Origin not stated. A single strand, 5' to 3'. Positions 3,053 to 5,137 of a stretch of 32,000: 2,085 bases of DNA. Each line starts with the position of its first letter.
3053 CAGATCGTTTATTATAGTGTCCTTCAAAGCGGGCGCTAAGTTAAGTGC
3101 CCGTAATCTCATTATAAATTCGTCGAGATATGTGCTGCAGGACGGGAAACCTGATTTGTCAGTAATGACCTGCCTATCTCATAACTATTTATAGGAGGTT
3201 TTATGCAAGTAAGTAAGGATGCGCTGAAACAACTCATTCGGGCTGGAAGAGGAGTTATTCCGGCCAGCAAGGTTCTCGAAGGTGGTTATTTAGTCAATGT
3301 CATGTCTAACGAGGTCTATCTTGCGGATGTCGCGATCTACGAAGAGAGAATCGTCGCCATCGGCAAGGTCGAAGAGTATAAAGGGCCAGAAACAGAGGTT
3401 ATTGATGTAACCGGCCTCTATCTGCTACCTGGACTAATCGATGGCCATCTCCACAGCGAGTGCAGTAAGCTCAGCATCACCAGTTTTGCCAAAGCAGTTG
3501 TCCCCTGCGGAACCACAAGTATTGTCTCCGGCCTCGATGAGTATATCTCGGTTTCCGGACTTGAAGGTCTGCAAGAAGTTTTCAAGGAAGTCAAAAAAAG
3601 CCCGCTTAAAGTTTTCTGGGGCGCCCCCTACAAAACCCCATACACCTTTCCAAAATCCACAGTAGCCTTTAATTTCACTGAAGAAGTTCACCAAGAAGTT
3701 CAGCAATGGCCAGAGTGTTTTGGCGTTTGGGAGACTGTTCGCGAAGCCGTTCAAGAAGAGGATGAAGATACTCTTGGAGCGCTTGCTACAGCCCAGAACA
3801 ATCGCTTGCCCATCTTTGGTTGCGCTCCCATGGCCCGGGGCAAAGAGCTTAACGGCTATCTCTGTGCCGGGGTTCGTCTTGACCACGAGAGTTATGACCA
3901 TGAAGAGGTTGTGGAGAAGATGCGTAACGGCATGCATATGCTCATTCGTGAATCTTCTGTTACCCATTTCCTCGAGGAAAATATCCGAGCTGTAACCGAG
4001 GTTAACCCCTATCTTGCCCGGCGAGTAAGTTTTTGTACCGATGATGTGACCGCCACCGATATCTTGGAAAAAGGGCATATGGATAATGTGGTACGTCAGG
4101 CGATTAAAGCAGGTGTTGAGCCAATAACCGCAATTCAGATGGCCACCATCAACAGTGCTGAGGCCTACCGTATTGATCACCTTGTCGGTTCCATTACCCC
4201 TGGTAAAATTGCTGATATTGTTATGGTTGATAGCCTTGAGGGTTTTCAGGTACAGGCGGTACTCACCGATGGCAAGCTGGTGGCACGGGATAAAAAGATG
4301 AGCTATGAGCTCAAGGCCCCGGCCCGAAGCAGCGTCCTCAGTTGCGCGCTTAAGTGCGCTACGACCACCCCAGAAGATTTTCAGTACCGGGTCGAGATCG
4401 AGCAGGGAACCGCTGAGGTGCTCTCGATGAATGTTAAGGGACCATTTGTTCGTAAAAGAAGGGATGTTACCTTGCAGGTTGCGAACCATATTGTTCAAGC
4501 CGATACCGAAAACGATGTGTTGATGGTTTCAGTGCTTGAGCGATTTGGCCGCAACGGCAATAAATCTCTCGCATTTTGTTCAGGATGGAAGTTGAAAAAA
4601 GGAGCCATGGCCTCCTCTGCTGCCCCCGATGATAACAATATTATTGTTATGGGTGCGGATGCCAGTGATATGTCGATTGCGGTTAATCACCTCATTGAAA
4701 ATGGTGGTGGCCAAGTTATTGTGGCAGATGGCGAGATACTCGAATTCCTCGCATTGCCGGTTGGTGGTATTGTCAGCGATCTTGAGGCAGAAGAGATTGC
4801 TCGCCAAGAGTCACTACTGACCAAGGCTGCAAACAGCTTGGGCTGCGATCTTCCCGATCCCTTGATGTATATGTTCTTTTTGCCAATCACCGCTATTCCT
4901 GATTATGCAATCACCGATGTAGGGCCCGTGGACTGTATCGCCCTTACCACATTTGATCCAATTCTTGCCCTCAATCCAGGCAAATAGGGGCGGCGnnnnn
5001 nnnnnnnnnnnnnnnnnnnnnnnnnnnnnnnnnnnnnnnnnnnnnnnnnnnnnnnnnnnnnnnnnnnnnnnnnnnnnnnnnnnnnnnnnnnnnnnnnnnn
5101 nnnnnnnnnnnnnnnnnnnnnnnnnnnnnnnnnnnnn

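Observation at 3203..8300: Tandem adenine-deaminase paralogues in one operon; the upstream copy has replaced several conserved histidines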

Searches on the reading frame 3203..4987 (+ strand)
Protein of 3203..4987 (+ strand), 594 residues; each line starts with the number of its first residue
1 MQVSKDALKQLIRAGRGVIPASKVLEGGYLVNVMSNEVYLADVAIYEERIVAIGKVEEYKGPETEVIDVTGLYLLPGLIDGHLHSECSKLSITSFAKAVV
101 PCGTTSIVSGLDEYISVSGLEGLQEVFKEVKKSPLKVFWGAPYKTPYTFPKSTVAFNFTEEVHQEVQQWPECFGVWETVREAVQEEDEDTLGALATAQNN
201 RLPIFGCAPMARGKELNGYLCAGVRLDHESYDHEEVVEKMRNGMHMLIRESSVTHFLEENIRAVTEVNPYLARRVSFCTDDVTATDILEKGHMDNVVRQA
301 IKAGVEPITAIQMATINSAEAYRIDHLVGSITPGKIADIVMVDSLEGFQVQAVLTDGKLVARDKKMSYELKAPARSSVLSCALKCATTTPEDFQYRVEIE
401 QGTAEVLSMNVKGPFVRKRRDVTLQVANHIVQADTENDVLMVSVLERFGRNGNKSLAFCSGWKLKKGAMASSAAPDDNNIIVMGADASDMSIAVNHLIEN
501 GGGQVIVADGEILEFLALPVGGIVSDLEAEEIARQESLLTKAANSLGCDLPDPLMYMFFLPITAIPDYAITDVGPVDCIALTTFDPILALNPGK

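Call 7: search_protein_families(library=pfam, proteins=[window:3203-4987:+])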
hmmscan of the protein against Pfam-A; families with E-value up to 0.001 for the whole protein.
window:3203-4987:+ (594 aa): 3 families
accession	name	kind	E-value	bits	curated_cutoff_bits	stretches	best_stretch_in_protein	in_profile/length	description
PF13382.11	Adenine_deam_C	-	9.5e-54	181.8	27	1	416-578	3-165/169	Adenine deaminase C-terminal domain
PF01979.26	Amidohydro_1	-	8.3e-25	88.2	25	1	73-360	1-345/345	Amidohydrolase family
PF07969.17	Amidohydro_3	-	3.1e-11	43.9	29.7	1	302-352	404-453/472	Amidohydrolase family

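Call 8: search_protein_families(library=ncbifam, proteins=[window:3203-4987:+])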
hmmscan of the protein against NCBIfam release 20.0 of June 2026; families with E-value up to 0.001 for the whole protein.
window:3203-4987:+ (594 aa): 57 families (the best 25 are shown)
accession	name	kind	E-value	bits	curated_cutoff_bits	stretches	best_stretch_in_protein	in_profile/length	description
TIGR01178.1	ade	equivalog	5.7e-114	381.6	472.5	1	28-581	7-547/552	adenine deaminase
NF007457.0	PRK10027.1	equivalog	1.5e-82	277.7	768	1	2-578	11-576/588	adenine deaminase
NF006056.0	PRK08204.1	subfamily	2.1e-15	56.5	391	2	299-344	336-381/449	hypothetical protein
NF051886.1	XaaProDiPepCaul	equivalog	4.3e-15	55.7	500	2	285-344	316-375/398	Xaa-Pro dipeptidase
NF011990.0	PRK15446.2-6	subfamily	4.4e-14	52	233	2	282-364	303-386/390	alpha-D-ribose 1-methylphosphonate 5-triphosphate diphosphatase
NF006549.0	PRK09045.1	equivalog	4.5e-13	48.6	540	1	305-352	341-387/444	TRZ/ATZ family hydrolase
NF006689.0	PRK09237.1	equivalog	1.2e-12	47.1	371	1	24-85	6-66/383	amidohydrolase/deacetylase family metallohydrolase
NF005557.0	PRK07228.1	equivalog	6.9e-12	44.8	522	2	27-85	8-65/445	5'-deoxyadenosine deaminase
NF011986.0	PRK15446.2-2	equivalog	2.1e-11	43.3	465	1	296-362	313-379/406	alpha-D-ribose 1-methylphosphonate 5-triphosphate diphosphatase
TIGR02318.1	phosphono_phnM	equivalog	3.3e-11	42.7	390.55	2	304-360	319-375/376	phosphonate metabolism protein PhnM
TIGR03178.1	allantoinase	equivalog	2.5e-10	39.8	357.85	1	33-84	10-59/441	allantoinase AllB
TIGR02033.1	D-hydantoinase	equivalog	3.2e-10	39.5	393.25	1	24-109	2-90/454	dihydropyrimidinase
NF006839.0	PRK09357.1-4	equivalog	9.5e-10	37.6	576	1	26-137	5-118/422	dihydroorotase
NF009686.0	PRK13207.1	subfamily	9.9e-10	37.8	354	1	313-423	408-523/569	urease subunit alpha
NF009060.0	PRK12394.1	equivalog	1.3e-09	37.3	442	1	24-109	6-90/381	metallo-dependent hydrolase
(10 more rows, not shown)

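Call 10: search_solved_structures(query=window:3203-4987:+, show_alignments=2, max_evalue=1e-10)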
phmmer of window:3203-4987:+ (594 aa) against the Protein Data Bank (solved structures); distinct sequences matched with E-value up to 1e-10: 1.
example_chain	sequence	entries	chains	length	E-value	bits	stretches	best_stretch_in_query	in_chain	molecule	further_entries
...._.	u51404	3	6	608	1.4e-69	238.4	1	10-546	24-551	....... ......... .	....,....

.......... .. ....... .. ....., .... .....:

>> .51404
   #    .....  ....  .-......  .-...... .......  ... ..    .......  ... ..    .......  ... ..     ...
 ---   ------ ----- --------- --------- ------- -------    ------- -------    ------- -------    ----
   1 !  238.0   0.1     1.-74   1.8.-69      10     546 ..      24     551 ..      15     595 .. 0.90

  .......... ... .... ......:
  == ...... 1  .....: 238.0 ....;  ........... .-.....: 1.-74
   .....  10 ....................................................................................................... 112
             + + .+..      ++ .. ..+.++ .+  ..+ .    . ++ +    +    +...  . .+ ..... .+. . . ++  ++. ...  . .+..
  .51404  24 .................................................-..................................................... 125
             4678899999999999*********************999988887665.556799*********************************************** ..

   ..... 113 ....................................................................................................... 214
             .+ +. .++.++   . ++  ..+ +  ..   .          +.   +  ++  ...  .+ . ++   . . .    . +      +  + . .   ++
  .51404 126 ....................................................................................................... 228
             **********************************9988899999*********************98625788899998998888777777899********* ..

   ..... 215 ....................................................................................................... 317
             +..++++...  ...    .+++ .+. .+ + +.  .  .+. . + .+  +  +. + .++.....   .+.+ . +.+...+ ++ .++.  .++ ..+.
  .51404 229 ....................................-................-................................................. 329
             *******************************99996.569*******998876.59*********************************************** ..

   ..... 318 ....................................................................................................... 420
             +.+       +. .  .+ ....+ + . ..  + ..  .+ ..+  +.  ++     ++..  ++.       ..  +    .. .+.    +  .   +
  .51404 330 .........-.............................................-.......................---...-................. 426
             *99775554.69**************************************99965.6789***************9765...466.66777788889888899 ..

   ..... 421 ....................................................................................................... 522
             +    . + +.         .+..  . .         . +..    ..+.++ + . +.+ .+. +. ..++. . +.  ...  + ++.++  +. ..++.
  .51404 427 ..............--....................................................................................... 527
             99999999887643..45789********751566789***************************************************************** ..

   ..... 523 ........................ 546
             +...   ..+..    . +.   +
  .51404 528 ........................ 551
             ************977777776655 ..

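Call 13: find_homologous_proteins(query=window:3203-4984:+, max_evalue=1e-20)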
Query window:3203-4984:+ (594 aa): 2085 proteins with E <= 1e-20 among 8000 candidates; the best 120 are listed.
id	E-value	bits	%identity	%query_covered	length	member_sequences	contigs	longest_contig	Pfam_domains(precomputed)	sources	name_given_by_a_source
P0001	0.0e+0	1333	100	100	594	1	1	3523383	PF13382.12,PF07969.18,PF01979.27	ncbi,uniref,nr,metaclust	ncbi:adenine deaminase [Desulfotalea psychrophila]|uniref:Adenine deaminase 1 n=1 Tax=Desulfotalea p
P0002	0.0e+0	1153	85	100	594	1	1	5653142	PF13382.12,PF07969.18,PF01979.27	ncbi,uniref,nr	ncbi:adenine deaminase [Desulfosediminicola ganghwensis]|uniref:adenine deaminase n=1 Tax=Desulfosed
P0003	0.0e+0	1152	85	100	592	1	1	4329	PF13382.12,PF07969.18,PF01979.27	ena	-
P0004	0.0e+0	1152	85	100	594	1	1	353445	PF13382.12,PF07969.18,PF01979.27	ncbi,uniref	ncbi:adenine deaminase [Desulfosediminicola sp.]|uniref:adenine deaminase n=1 Tax=Desulfosediminicol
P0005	0.0e+0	1148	84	100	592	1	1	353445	PF13382.12,PF07969.18,PF01979.27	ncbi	-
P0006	0.0e+0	1114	82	100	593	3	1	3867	PF13382.12,PF07969.18,PF01979.27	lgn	-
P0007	0.0e+0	1113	82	100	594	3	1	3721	PF13382.12,PF07969.18,PF01979.27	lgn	-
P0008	0.0e+0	1112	83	99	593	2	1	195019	PF13382.12,PF07969.18,PF01979.27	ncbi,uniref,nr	ncbi:Adenine deaminase [Desulfonispora thiosulfatigenes DSM 11270]|uniref:Adenine deaminase n=1 Tax=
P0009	0.0e+0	1109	81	100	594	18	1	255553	PF13382.12,PF07969.18,PF01979.27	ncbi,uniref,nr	ncbi:Adenine deaminase [Desulfoluna spongiiphila]|uniref:Adenine deaminase n=2 Tax=Desulfoluna spong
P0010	0.0e+0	1108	81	100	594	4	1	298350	PF13382.12,PF07969.18,PF01979.27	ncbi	ncbi:MAG: adenine deaminase [Aminipila sp.]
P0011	0.0e+0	1105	82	99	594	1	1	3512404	PF13382.12,PF07969.18,PF01979.27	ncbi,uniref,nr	ncbi:adenine deaminase [Aminipila terrae]|uniref:Adenine deaminase n=1 Tax=Aminipila terrae TaxID=26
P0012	0.0e+0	1104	81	99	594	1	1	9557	PF13382.12,PF07969.18,PF01979.27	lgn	-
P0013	0.0e+0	1104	82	99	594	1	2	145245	PF13382.12,PF07969.18,PF01979.27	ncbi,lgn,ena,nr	nr:adenine deaminase C-terminal domain-containing protein [uncultured Aminipila sp.]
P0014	0.0e+0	1104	81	99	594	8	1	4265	PF13382.12,PF07969.18,PF01979.27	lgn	-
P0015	0.0e+0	1101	80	100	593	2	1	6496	PF13382.12,PF07969.18,PF01979.27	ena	-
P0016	0.0e+0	1100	81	99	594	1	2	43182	PF13382.12,PF07969.18,PF01979.27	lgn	-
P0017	0.0e+0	1099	81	99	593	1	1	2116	PF13382.12,PF07969.18,PF01979.27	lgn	-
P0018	0.0e+0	1098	81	99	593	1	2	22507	PF13382.12,PF07969.18,PF01979.27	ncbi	-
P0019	0.0e+0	1097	81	99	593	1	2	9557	PF13382.12,PF07969.18,PF01979.27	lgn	-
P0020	0.0e+0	1097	81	99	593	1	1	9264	PF13382.12,PF07969.18,PF01979.27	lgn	-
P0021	0.0e+0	1097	81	99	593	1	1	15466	PF13382.12,PF07969.18,PF01979.27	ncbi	-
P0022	0.0e+0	1096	81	99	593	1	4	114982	PF13382.12,PF07969.18,PF01979.27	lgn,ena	-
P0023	0.0e+0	1096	81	99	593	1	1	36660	PF13382.12,PF07969.18,PF01979.27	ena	-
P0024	0.0e+0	1096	81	99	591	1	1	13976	PF13382.12,PF07969.18,PF01979.27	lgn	-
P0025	0.0e+0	1096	81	99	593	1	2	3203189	PF13382.12,PF07969.18,PF01979.27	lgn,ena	-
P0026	0.0e+0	1095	80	100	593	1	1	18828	PF13382.12,PF07969.18,PF01979.27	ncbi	ncbi:MAG: adenine deaminase [Cellulosilyticaceae bacterium]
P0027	0.0e+0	1095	82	97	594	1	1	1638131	PF13382.12,PF07969.18,PF01979.27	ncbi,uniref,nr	ncbi:adenine deaminase [Inediibacterium massiliense]|uniref:adenine deaminase n=1 Tax=Inediibacteriu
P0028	0.0e+0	1094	80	100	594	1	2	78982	PF13382.12,PF07969.18,PF01979.27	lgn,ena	-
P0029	0.0e+0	1094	80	99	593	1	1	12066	PF13382.12,PF07969.18,PF01979.27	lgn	-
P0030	0.0e+0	1094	82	99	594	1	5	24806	PF13382.12,PF07969.18,PF01979.27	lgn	-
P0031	0.0e+0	1094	81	99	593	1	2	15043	PF13382.12,PF07969.18,PF01979.27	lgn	-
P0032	0.0e+0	1094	81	99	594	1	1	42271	PF13382.12,PF07969.18,PF01979.27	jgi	-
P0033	0.0e+0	1093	81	99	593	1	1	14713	PF13382.12,PF07969.18,PF01979.27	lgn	-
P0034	0.0e+0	1093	81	99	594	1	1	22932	PF13382.12,PF07969.18,PF01979.27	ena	-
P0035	0.0e+0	1093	81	99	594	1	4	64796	PF13382.12,PF07969.18,PF01979.27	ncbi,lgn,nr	ncbi:MAG: ade1 [Bacillota bacterium]|nr:ade1 [Bacillota bacterium]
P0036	0.0e+0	1093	81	99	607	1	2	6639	PF13382.12,PF07969.18,PF01979.27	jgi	jgi:adenine deaminase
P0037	0.0e+0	1092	81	99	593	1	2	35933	PF13382.12,PF07969.18,PF01979.27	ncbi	ncbi:MAG: adenine deaminase C-terminal domain-containing protein [Niameybacter sp.]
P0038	0.0e+0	1092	81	99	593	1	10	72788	PF13382.12,PF07969.18,PF01979.27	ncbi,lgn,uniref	ncbi:MAG: adenine deaminase C-terminal domain-containing protein [Niameybacter sp.]|uniref:adenine d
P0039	0.0e+0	1092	81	99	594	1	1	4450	PF13382.12,PF07969.18,PF01979.27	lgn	-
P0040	0.0e+0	1092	80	99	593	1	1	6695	PF13382.12,PF07969.18,PF01979.27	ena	-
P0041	0.0e+0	1090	80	99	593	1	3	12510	PF13382.12,PF07969.18,PF01979.27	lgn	-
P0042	0.0e+0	1087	81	99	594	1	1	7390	PF13382.12,PF07969.18,PF01979.27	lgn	-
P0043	0.0e+0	1087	80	99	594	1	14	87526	PF13382.12,PF07969.18,PF01979.27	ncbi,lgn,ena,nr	ncbi:MAG: adenine deaminase [Niameybacter sp.]|nr:adenine deaminase [Niameybacter sp.]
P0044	0.0e+0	1087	81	99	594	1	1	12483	PF13382.12,PF07969.18,PF01979.27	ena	-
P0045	0.0e+0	1087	81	99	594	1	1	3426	PF13382.12,PF07969.18,PF01979.27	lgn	-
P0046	0.0e+0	1087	81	99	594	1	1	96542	PF13382.12,PF07969.18,PF01979.27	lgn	-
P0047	0.0e+0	1087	80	100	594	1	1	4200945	PF13382.12,PF07969.18,PF01979.27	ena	-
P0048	0.0e+0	1086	80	100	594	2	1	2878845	PF13382.12,PF07969.18,PF01979.27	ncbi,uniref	ncbi:adenine deaminase [Clostridium sp. LP20]|uniref:adenine deaminase n=1 Tax=Clostridium sp. LP20 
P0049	0.0e+0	1086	81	99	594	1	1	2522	PF13382.12,PF07969.18,PF01979.27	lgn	-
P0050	0.0e+0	1086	79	99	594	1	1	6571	PF13382.12,PF07969.18,PF01979.27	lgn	-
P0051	0.0e+0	1085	79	99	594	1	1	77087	PF13382.12,PF07969.18,PF01979.27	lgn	-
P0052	0.0e+0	1083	80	99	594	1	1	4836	PF13382.12,PF07969.18,PF01979.27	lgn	-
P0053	0.0e+0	1083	80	99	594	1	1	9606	PF13382.12,PF07969.18,PF01979.27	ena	-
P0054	0.0e+0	1081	79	99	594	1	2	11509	PF13382.12,PF07969.18,PF01979.27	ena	-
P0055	0.0e+0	1081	79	99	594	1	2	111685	PF13382.12,PF07969.18,PF01979.27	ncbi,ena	-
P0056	0.0e+0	1081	80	99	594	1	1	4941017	PF13382.12,PF07969.18,PF01979.27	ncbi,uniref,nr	ncbi:adenine deaminase [Anoxybacterium hadale]|uniref:Adenine deaminase n=1 Tax=Anoxybacterium hadal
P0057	0.0e+0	1081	78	100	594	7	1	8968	PF13382.12,PF07969.18,PF01979.27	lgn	-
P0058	0.0e+0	1081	79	99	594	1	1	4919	PF13382.12,PF07969.18,PF01979.27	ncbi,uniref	ncbi:adenine deaminase [Clostridium sp.]|uniref:adenine deaminase n=1 Tax=Clostridium sp. TaxID=1506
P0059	0.0e+0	1080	80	99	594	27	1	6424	PF13382.12,PF07969.18,PF01979.27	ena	-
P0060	0.0e+0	1079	79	100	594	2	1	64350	PF13382.12,PF07969.18,PF01979.27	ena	-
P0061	0.0e+0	1078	79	99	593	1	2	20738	PF13382.12,PF07969.18,PF01979.27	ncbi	ncbi:MAG: adenine deaminase [Sarcina sp.]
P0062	0.0e+0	1078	79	99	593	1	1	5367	PF13382.12,PF07969.18,PF01979.27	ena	-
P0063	0.0e+0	1077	80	99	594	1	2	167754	PF13382.12,PF07969.18,PF01979.27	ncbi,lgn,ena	-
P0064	0.0e+0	1077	80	99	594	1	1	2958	PF13382.12,PF07969.18,PF01979.27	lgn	-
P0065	0.0e+0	1077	80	99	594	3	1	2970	PF13382.12,PF07969.18,PF01979.27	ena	-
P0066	0.0e+0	1077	80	99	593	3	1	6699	PF13382.12,PF07969.18,PF01979.27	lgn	-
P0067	0.0e+0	1077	80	99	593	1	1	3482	PF13382.12,PF07969.18,PF01979.27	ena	-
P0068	0.0e+0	1076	79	99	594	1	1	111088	PF13382.12,PF07969.18,PF01979.27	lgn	-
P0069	0.0e+0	1076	79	99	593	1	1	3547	PF13382.12,PF07969.18,PF01979.27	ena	-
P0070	0.0e+0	1076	79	99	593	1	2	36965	PF13382.12,PF07969.18,PF01979.27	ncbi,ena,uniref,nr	ncbi:adenine deaminase [Inconstantimicrobium porci]|uniref:adenine deaminase n=3 Tax=Inconstantimicr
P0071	0.0e+0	1075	79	99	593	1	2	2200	PF13382.12,PF07969.18,PF01979.27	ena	-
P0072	0.0e+0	1075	79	99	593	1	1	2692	PF13382.12,PF07969.18,PF01979.27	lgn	-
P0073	0.0e+0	1075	79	99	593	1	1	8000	PF13382.12,PF07969.18,PF01979.27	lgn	-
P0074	0.0e+0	1074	80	99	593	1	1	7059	PF13382.12,PF07969.18,PF01979.27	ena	-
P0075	0.0e+0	1074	79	99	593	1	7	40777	PF13382.12,PF07969.18,PF01979.27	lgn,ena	-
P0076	0.0e+0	1073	79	99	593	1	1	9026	PF13382.12,PF07969.18,PF01979.27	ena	-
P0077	0.0e+0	1073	79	99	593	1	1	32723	PF13382.12,PF07969.18,PF01979.27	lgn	-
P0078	0.0e+0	1072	79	99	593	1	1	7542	PF13382.12,PF07969.18,PF01979.27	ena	-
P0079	0.0e+0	1072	79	99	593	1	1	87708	PF13382.12,PF07969.18,PF01979.27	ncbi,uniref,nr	ncbi:adenine deaminase [Inconstantimicrobium porci]|uniref:Adenine deaminase n=1 Tax=Inconstantimicr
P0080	0.0e+0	1071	79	99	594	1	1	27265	PF13382.12,PF07969.18,PF01979.27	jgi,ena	-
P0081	0.0e+0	1070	78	99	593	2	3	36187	PF13382.12,PF07969.18,PF01979.27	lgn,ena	-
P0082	0.0e+0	1069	79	99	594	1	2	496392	PF13382.12,PF07969.18,PF01979.27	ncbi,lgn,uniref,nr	ncbi:amidohydrolase family protein [Clostridium sardiniense]|uniref:Adenine deaminase n=1 Tax=Clostr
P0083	0.0e+0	1069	79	99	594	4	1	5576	PF13382.12,PF07969.18,PF01979.27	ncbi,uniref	ncbi:adenine deaminase [Clostridium sardiniense]|uniref:adenine deaminase n=1 Tax=Clostridium sardin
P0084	0.0e+0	1069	79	99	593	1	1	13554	PF13382.12,PF07969.18,PF01979.27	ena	-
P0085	0.0e+0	1069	78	100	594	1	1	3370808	PF13382.12,PF07969.18,PF01979.27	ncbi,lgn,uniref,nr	ncbi:adenine deaminase [Sinanaerobacter sp. ZZT-01]|uniref:adenine deaminase n=1 Tax=Sinanaerobacter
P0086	0.0e+0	1068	78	99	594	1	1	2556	PF13382.12,PF07969.18,PF01979.27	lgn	-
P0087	0.0e+0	1068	79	99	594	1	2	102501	PF13382.12,PF07969.18,PF01979.27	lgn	-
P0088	0.0e+0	1067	79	99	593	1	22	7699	PF13382.12,PF07969.18,PF01979.27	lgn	-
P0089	0.0e+0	1067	79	99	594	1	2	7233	PF13382.12,PF07969.18,PF01979.27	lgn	-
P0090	0.0e+0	1067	78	100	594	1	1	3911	PF13382.12,PF07969.18,PF01979.27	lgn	-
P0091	0.0e+0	1066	78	99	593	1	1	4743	PF13382.12,PF07969.18,PF01979.27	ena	-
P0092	0.0e+0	1066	78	99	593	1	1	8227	PF13382.12,PF07969.18,PF01979.27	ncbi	ncbi:MAG: adenine deaminase [Clostridium sp.]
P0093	0.0e+0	1066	78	100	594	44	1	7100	PF13382.12,PF07969.18,PF01979.27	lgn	-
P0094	0.0e+0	1065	79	99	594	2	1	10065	PF13382.12,PF07969.18,PF01979.27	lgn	-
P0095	0.0e+0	1065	78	99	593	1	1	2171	PF13382.12,PF07969.18,PF01979.27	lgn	-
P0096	0.0e+0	1065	79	99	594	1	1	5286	PF13382.12,PF07969.18,PF01979.27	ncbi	-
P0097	0.0e+0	1065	78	98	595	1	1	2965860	PF13382.12,PF07969.18,PF01979.27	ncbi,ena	-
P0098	0.0e+0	1065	78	99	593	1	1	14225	PF13382.12,PF07969.18,PF01979.27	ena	-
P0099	0.0e+0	1064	78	99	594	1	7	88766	PF13382.12,PF07969.18,PF01979.27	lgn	-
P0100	0.0e+0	1064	78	99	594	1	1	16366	PF13382.12,PF07969.18,PF01979.27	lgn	-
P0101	0.0e+0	1064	79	99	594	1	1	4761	PF13382.12,PF07969.18,PF01979.27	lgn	-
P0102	0.0e+0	1062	79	99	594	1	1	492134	PF13382.12,PF07969.18,PF01979.27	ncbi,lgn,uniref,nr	ncbi:adenine deaminase [Clostridium sardiniense]|uniref:adenine deaminase n=1 Tax=Clostridium sardin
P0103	0.0e+0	1062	78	99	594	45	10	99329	PF13382.12,PF07969.18,PF01979.27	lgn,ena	-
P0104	0.0e+0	1062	78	99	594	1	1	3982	PF13382.12,PF07969.18,PF01979.27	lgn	-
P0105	0.0e+0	1061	78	99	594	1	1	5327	PF13382.12,PF07969.18,PF01979.27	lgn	-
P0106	0.0e+0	1061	77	99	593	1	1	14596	PF13382.12,PF07969.18,PF01979.27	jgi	-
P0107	0.0e+0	1061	79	99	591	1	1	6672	PF13382.12,PF07969.18,PF01979.27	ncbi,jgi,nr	ncbi:MAG: amidohydrolase family protein [Clostridioides sp.]|jgi:adenine deaminase|nr:amidohydrolase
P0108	0.0e+0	1061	78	99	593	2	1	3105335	PF13382.12,PF07969.18,PF01979.27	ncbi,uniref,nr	ncbi:adenine deaminase Ade [Gottschalkia acidurici 9a]|uniref:Adenine deaminase n=1 Tax=Gottschalkia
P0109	0.0e+0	1060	76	99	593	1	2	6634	PF13382.12,PF07969.18,PF01979.27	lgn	-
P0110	0.0e+0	1059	76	99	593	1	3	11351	PF13382.12,PF07969.18,PF01979.27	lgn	-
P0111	0.0e+0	1059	76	99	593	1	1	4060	PF13382.12,PF07969.18,PF01979.27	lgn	-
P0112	0.0e+0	1058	76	99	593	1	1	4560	PF13382.12,PF07969.18,PF01979.27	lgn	-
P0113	0.0e+0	1058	76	99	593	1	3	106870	PF13382.12,PF07969.18,PF01979.27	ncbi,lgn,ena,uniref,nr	ncbi:adenine deaminase [Fusobacterium sp. IOR10]|uniref:adenine deaminase n=1 Tax=Fusobacterium sp. 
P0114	0.0e+0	1057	76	99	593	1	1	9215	PF13382.12,PF07969.18,PF01979.27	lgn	-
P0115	0.0e+0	1056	78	99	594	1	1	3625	PF13382.12,PF07969.18,PF01979.27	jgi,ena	-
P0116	0.0e+0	1056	76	99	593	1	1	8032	PF13382.12,PF07969.18,PF01979.27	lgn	-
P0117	0.0e+0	1056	76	99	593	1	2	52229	PF13382.12,PF07969.18,PF01979.27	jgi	-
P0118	0.0e+0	1055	76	99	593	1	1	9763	PF13382.12,PF07969.18,PF01979.27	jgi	-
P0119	0.0e+0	1055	76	99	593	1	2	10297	PF13382.12,PF07969.18,PF01979.27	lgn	-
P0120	0.0e+0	1055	76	99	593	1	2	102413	PF13382.12,PF07969.18,PF01979.27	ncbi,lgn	ncbi:MAG: adenine deaminase [Fusobacterium sp.]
